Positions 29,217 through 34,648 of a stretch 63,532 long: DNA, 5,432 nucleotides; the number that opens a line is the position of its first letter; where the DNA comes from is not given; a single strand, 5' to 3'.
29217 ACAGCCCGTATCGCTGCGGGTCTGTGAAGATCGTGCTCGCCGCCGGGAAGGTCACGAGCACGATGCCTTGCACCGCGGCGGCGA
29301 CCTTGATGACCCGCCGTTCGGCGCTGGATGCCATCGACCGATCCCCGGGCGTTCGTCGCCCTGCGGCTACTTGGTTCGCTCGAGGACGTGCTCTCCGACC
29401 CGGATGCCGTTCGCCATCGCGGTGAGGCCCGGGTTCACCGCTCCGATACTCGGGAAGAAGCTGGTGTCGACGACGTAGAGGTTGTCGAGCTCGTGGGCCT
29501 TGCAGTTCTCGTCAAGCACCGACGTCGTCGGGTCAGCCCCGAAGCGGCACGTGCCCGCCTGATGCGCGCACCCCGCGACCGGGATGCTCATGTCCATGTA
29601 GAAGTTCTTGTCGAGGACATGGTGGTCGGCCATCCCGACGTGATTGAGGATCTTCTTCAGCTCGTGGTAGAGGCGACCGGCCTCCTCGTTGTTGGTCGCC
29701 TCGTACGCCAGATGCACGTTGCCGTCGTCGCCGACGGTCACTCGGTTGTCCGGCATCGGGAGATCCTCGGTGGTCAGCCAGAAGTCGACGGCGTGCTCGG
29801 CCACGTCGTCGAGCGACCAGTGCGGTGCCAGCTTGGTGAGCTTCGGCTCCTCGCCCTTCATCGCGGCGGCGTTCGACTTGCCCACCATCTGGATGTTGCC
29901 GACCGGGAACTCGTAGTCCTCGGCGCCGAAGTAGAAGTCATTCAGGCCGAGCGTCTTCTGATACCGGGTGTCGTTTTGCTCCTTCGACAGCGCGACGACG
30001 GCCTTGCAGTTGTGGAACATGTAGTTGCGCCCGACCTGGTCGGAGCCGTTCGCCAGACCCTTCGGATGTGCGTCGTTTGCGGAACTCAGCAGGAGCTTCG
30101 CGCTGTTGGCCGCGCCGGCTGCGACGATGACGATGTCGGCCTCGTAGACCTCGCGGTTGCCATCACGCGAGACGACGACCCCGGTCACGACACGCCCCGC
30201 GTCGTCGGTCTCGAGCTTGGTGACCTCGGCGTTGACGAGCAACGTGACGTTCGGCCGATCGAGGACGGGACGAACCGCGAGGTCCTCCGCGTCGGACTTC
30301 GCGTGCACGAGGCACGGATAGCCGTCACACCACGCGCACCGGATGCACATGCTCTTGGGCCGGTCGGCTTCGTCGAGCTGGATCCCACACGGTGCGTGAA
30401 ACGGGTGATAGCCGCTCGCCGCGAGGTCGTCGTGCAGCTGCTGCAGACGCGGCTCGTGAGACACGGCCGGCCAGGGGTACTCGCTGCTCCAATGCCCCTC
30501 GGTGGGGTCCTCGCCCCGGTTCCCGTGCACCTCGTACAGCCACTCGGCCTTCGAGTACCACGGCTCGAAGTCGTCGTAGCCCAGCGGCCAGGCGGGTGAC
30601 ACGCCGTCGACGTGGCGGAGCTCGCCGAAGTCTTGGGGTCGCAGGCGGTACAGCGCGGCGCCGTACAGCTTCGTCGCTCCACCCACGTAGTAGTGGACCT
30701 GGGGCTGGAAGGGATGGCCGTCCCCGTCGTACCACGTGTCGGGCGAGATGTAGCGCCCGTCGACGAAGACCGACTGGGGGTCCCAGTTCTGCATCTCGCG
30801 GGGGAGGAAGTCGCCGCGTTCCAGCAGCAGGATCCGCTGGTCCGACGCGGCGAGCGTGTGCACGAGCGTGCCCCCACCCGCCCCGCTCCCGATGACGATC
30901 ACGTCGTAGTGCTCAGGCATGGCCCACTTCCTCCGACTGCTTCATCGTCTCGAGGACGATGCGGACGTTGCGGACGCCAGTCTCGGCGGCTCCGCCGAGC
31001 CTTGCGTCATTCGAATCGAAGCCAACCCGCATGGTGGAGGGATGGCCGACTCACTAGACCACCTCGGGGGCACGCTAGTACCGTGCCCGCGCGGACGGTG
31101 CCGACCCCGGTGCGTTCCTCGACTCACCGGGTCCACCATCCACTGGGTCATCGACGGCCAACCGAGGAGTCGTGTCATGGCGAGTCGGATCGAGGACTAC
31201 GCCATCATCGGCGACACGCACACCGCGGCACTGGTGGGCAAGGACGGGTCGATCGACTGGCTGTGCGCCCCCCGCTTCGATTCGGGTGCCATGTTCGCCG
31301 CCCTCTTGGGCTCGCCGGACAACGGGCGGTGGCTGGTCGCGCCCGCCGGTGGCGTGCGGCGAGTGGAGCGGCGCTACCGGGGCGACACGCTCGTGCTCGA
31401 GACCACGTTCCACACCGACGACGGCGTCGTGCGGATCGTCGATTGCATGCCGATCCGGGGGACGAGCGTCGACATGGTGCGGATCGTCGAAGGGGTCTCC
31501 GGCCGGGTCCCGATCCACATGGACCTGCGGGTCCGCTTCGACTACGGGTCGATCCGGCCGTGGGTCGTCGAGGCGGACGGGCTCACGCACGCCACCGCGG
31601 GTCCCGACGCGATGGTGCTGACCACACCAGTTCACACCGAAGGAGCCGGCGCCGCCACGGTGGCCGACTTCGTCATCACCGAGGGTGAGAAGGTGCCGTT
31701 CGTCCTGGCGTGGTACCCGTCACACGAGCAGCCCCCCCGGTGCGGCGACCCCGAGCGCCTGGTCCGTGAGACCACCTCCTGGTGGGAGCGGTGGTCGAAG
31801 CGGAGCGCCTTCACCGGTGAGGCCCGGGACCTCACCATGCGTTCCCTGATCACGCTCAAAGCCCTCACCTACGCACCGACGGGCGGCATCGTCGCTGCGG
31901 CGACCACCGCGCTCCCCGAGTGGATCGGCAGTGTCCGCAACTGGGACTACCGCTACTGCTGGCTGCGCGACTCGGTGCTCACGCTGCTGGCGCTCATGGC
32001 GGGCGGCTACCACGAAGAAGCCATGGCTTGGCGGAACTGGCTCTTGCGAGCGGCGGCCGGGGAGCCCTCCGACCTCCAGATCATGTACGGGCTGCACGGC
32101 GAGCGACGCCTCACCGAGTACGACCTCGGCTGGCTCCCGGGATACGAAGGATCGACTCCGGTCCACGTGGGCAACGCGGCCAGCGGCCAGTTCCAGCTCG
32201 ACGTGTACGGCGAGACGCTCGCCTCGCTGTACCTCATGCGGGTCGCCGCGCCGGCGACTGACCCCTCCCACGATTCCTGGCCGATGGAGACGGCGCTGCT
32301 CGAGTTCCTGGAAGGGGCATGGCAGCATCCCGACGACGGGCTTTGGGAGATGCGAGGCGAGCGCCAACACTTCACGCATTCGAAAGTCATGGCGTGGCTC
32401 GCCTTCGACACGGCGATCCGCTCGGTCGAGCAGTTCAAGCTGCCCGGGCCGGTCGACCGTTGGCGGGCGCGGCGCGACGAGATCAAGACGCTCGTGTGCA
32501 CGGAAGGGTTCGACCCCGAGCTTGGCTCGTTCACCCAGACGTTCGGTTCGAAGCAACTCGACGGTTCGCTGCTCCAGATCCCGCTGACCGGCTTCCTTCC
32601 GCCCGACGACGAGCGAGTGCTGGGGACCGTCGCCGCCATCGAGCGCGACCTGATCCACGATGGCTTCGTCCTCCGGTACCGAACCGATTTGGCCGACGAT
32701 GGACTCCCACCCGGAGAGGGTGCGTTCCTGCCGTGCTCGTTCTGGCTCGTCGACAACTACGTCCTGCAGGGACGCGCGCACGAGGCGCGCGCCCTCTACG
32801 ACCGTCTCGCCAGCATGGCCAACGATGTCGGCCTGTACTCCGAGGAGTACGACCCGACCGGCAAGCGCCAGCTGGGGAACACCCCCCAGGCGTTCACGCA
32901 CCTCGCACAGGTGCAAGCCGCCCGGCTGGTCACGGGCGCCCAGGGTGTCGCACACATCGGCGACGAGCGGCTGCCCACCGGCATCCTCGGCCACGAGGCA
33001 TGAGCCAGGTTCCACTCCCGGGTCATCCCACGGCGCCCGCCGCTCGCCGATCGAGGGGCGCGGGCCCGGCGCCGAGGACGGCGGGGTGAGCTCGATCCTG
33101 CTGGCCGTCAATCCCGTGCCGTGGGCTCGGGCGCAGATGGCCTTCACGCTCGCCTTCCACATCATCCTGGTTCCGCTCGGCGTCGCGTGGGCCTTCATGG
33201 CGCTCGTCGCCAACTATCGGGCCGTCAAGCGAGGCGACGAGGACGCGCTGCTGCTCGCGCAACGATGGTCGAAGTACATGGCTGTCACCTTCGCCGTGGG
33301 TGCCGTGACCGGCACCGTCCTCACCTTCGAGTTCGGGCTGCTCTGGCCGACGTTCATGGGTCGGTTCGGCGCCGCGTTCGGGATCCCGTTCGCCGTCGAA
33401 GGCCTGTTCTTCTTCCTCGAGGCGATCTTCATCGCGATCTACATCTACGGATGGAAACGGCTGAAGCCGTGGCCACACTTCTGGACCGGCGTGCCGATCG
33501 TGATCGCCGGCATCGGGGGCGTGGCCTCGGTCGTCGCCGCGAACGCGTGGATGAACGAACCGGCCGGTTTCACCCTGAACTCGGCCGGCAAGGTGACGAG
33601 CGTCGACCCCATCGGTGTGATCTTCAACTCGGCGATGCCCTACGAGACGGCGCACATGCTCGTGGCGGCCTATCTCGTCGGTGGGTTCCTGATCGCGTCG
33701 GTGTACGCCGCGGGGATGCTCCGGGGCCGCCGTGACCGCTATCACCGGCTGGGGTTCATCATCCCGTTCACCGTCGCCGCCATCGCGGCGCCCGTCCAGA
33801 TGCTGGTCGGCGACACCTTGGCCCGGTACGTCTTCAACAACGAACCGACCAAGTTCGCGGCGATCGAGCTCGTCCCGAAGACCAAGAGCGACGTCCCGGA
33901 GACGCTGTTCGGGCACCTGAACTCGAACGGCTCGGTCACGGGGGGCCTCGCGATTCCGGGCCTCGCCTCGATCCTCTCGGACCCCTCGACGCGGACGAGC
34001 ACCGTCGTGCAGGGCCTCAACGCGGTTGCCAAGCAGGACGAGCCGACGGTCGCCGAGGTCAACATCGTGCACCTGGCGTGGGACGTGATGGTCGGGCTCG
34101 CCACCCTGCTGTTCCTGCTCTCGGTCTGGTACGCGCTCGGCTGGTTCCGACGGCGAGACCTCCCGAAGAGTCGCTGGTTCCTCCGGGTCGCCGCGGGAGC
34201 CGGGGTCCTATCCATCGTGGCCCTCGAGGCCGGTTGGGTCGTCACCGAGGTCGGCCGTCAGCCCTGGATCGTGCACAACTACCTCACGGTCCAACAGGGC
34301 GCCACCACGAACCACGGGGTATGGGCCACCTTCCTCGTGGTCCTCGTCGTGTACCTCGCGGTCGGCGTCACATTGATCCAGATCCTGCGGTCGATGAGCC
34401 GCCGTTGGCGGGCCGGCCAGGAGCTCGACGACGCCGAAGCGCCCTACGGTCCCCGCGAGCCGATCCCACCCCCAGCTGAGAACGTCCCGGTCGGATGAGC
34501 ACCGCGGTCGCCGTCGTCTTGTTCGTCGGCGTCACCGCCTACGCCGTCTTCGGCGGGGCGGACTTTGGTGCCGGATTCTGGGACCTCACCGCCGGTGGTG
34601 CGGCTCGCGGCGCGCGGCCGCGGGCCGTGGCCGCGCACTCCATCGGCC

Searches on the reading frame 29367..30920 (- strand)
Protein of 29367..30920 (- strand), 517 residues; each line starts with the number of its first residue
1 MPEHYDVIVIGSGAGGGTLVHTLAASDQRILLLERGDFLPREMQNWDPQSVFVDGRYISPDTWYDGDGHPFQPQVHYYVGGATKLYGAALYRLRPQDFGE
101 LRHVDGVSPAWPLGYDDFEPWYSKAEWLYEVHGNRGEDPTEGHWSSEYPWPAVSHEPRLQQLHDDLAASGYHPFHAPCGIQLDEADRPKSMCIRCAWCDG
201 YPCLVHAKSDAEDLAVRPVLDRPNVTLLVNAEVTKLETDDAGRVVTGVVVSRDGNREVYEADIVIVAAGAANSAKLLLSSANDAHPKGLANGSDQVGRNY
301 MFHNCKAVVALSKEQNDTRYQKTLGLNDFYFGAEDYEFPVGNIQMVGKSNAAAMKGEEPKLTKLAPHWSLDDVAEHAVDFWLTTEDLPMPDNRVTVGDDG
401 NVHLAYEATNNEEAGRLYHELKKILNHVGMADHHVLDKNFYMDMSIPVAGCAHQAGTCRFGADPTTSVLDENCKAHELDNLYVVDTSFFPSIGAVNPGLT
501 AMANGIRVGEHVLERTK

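Call 70: search_protein_families(library=pfam, max_evalue=0.00001, proteins=[window:29367-30920:-])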
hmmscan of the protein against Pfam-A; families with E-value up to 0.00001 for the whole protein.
window:29367-30920:- (517 aa): 5 families
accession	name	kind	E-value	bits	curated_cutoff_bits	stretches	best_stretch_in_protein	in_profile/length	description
PF05199.19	GMC_oxred_C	-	1e-19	71.9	24.6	1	449-505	83-139/139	GMC oxidoreductase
PF00732.25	GMC_oxred_N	-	1.9e-11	44.6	23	1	178-304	97-217/218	GMC oxidoreductase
PF07992.20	Pyr_redox_2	-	1.3e-07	31.8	26.1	0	5-39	1-31/291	Pyridine nucleotide-disulphide oxidoreductase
PF00890.30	FAD_binding_2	-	3.5e-07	30.2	20.4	0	220-276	153-211/414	FAD binding domain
PF01266.30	DAO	-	1.2e-06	28.8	27.9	0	224-276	163-208/353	FAD dependent oxidoreductase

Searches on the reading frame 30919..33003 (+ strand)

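Call 72: search_protein_families(library=pfam, max_evalue=0.00001, proteins=[window:30919-33003:+])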
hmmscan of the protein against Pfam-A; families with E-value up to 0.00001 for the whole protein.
window:30919-33003:+ (694 aa): 2 families
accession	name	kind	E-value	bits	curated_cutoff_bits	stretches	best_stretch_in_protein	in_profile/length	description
PF00723.27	Glyco_hydro_15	-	1e-83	282.1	22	1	301-668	2-426/427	Glycosyl hydrolases family 15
PF19291.4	TREH_N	-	5.4e-19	68.7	23.1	1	88-237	12-156/211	Trehalase-like, N-terminal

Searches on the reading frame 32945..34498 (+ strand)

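Call 72: search_protein_families(library=pfam, max_evalue=0.00001, proteins=[window:32945-34498:+])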
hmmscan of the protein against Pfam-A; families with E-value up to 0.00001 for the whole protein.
window:32945-34498:+ (517 aa): 1 family
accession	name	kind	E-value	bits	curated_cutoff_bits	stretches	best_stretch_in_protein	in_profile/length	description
PF01654.22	Cyt_bd_oxida_I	-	3e-119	398.7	26.2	1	60-486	1-415/418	Cytochrome bd terminal oxidase subunit I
